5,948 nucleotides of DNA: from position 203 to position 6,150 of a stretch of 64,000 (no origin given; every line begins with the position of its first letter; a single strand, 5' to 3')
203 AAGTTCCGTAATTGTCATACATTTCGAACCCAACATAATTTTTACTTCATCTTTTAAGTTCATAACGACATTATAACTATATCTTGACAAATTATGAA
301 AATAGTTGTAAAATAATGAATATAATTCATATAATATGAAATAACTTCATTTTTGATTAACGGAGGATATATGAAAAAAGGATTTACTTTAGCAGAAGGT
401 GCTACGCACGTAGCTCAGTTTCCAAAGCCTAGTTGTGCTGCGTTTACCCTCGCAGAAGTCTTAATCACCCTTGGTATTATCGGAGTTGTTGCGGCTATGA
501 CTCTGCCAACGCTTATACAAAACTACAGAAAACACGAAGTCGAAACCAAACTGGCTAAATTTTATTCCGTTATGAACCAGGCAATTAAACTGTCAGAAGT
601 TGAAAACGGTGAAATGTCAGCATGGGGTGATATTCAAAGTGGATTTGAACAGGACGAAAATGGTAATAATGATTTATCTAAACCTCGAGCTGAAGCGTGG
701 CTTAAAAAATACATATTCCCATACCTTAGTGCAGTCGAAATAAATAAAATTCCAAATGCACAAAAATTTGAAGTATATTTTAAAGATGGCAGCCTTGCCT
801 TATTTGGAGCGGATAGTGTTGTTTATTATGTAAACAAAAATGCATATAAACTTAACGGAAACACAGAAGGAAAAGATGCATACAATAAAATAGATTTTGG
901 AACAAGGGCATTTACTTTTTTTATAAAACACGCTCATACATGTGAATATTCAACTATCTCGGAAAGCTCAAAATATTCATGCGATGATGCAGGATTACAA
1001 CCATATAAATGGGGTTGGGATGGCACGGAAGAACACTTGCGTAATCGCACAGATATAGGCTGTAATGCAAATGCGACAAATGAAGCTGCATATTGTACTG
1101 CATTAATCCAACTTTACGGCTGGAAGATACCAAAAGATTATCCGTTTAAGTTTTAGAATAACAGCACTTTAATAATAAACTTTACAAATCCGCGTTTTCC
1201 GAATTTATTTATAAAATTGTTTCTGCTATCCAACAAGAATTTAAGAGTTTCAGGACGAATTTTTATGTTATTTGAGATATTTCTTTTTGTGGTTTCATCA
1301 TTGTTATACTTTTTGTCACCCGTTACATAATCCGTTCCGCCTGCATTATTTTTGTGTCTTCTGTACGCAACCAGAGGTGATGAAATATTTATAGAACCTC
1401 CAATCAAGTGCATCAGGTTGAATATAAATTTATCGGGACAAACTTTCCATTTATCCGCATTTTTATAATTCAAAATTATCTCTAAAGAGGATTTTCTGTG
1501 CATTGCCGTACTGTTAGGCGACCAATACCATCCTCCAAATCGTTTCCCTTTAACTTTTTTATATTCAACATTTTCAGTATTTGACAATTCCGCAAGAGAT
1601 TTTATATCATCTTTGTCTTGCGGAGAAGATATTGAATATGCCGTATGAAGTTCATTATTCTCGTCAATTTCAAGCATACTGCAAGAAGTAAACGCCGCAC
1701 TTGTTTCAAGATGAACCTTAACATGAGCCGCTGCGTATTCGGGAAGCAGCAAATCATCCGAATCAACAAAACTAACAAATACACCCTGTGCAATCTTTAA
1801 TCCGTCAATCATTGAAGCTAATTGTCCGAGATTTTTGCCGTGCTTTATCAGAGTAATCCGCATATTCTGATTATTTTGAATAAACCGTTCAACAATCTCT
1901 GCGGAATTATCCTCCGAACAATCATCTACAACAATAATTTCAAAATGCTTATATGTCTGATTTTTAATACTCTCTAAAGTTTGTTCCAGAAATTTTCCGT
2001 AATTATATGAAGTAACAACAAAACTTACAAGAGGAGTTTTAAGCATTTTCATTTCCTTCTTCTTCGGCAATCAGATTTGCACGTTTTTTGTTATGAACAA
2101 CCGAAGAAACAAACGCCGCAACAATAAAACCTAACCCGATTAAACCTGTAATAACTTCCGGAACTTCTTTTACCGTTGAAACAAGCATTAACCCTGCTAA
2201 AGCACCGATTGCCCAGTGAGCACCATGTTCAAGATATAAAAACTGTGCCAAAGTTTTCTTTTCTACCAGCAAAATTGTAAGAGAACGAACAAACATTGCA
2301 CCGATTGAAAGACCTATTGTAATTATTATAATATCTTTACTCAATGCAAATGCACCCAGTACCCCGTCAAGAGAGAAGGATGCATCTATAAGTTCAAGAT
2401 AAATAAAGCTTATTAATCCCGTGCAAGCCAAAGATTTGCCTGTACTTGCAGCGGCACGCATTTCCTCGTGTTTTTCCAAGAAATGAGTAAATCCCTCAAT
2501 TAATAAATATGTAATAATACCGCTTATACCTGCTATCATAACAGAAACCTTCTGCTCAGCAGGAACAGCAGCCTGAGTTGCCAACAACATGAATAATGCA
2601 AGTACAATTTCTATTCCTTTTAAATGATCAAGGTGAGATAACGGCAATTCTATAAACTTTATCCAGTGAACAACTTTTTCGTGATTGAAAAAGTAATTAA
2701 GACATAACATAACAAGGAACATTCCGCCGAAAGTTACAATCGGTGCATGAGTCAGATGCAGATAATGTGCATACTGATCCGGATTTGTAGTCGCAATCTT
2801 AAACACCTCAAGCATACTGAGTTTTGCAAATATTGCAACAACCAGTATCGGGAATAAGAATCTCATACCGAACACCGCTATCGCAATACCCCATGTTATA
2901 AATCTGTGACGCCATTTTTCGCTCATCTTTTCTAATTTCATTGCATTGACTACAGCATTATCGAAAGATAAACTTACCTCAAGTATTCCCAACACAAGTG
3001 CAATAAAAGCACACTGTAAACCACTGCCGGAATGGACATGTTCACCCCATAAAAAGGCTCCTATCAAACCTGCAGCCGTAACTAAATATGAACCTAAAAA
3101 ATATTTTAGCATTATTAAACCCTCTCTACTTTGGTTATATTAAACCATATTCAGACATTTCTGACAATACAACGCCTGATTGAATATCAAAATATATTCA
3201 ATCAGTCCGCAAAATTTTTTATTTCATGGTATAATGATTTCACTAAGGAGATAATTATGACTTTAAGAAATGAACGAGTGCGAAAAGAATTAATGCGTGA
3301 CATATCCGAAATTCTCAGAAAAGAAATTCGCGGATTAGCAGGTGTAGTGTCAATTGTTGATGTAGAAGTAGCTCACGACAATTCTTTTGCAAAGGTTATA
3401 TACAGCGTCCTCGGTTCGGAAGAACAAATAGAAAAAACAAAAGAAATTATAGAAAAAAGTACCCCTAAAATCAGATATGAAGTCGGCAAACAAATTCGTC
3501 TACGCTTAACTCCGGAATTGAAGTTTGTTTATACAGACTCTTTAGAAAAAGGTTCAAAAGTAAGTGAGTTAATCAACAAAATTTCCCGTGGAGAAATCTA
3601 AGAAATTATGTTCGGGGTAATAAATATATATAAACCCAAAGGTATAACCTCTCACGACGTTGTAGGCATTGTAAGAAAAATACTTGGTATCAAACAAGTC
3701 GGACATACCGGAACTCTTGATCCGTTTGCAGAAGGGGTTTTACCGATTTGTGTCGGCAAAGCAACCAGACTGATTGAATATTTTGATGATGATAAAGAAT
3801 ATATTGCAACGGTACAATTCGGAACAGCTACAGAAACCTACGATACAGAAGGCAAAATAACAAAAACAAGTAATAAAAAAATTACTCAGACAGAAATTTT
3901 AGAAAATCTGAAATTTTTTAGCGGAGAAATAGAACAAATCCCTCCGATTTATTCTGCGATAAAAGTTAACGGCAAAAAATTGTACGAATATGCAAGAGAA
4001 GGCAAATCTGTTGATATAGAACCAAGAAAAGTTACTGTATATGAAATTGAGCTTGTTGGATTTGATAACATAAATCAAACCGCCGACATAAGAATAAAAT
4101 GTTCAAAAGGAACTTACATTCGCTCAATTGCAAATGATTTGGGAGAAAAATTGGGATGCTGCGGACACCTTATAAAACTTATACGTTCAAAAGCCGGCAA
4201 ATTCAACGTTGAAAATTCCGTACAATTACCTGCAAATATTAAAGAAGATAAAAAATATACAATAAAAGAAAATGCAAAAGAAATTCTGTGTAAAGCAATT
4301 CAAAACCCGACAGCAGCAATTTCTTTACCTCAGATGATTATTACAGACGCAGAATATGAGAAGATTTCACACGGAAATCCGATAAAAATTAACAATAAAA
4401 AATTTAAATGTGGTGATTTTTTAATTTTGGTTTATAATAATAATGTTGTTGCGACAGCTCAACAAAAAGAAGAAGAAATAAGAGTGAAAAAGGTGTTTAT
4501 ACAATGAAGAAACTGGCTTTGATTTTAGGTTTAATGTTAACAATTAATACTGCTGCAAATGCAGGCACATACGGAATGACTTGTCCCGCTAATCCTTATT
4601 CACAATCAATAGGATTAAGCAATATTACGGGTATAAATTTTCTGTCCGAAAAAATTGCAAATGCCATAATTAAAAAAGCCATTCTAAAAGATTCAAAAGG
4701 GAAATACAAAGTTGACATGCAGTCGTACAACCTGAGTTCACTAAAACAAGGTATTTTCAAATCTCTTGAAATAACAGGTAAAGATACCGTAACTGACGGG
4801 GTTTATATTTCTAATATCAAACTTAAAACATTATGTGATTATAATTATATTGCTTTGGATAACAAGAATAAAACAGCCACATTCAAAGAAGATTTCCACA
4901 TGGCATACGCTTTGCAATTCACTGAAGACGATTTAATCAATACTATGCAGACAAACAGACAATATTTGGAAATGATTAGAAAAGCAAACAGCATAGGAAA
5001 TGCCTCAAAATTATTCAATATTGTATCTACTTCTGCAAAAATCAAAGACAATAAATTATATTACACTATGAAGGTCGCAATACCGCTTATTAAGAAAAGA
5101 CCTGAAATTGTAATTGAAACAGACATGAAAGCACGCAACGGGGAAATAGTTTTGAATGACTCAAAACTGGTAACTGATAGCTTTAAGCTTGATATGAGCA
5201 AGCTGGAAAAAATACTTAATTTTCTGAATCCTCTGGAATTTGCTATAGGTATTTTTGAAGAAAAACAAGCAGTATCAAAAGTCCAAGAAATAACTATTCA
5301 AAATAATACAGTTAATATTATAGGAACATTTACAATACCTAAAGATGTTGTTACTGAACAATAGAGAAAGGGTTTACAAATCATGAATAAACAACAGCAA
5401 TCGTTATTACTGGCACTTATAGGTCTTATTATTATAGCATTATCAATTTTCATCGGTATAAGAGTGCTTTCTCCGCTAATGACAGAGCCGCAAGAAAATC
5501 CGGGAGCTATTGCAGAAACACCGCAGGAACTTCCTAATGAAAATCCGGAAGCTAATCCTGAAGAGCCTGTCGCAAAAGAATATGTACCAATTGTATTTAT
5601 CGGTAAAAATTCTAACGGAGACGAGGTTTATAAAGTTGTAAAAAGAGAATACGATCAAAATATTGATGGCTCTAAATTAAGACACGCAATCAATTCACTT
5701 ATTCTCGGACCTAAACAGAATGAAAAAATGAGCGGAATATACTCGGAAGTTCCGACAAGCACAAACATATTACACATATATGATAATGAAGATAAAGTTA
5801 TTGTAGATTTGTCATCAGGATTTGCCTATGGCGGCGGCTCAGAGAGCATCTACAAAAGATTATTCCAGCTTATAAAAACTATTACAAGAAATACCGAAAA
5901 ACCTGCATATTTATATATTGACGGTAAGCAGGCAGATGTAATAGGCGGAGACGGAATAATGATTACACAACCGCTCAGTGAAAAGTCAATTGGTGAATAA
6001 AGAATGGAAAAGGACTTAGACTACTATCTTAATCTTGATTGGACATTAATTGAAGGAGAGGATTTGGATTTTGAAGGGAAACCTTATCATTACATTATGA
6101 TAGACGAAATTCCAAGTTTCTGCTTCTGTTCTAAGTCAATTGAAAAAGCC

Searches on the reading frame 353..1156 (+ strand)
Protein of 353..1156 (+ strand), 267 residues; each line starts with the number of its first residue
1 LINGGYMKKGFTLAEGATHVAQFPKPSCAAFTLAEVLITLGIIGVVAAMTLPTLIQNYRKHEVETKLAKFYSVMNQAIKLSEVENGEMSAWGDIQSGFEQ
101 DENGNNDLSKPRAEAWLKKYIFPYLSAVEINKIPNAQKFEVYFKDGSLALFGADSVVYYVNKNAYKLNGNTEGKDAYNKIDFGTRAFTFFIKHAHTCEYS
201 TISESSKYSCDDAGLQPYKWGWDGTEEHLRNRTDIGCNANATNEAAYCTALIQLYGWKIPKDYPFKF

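Call 54: search_protein_families(library=pfam, proteins=[window:353-1156:+], max_evalue=0.00001)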
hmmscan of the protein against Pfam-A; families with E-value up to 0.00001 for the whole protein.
window:353-1156:+ (267 aa): 2 families
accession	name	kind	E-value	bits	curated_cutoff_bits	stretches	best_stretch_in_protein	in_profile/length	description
PF20318.3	DUF6613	-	4.8e-18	66.3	24.3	1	53-266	1-199/200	Family of unknown function (DUF6613)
PF07963.17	N_methyl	-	9.6e-07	28.6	21.2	0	27-50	3-26/27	Prokaryotic N-terminal methylation motif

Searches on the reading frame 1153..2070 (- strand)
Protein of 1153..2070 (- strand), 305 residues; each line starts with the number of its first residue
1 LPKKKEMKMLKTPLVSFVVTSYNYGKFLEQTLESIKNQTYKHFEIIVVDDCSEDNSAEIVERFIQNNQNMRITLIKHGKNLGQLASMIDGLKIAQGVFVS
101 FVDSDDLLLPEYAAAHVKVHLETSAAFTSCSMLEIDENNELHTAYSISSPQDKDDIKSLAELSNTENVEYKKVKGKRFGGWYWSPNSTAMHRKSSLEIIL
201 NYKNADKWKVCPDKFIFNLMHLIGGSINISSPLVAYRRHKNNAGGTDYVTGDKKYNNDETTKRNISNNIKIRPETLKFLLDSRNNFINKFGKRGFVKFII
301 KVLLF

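Call 54: search_protein_families(library=pfam, proteins=[window:1153-2070:-], max_evalue=0.00001)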
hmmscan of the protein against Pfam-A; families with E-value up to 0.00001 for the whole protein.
window:1153-2070:- (305 aa): 3 families
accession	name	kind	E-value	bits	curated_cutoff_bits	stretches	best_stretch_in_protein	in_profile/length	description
PF00535.33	Glycos_transf_2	-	6.2e-30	104.8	23.3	1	16-141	1-124/168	Glycosyl transferase family 2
PF13641.12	Glyco_tranf_2_3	-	1.5e-09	38.7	27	1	15-120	3-111/230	Glycosyltransferase like family 2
PF10111.15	Glyco_tranf_2_2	-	1.4e-07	31.8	27.3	1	26-119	13-105/276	Glycosyltransferase like family 2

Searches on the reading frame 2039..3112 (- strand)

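Call 54: search_protein_families(library=pfam, proteins=[window:2039-3112:-], max_evalue=0.00001)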
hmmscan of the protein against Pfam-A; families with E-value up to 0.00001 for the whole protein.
window:2039-3112:- (357 aa): 2 families
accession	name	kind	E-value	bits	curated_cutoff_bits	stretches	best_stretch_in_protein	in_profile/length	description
PF04332.21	DUF475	-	3.3e-104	349.3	27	1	50-343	1-292/293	Protein of unknown function (DUF475)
PF03741.22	TerC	-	3.3e-21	76.2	27.8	2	42-151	4-88/178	Integral membrane protein TerC family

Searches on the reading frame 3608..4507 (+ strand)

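Call 54: search_protein_families(library=pfam, proteins=[window:3608-4507:+], max_evalue=0.00001)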
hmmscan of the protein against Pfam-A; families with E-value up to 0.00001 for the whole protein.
window:3608-4507:+ (299 aa): 2 families
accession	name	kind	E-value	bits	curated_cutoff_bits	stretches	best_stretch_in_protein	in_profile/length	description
PF01509.24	TruB_N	-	1.5e-58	197.9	27.3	1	23-171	1-149/149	TruB family pseudouridylate synthase (N terminal domain)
PF16198.10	TruB_C_2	-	1e-07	32.4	29.3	1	172-208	1-37/66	tRNA pseudouridylate synthase B C-terminal domain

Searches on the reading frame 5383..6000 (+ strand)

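Call 54: search_protein_families(library=pfam, proteins=[window:5383-6000:+], max_evalue=0.00001)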
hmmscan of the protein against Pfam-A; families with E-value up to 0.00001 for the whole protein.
window:5383-6000:+ (205 aa): 1 family
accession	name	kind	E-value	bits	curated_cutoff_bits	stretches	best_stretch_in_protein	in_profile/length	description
PF10646.14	Germane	-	9.8e-11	42.7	23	1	79-184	9-116/117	Sporulation and spore germination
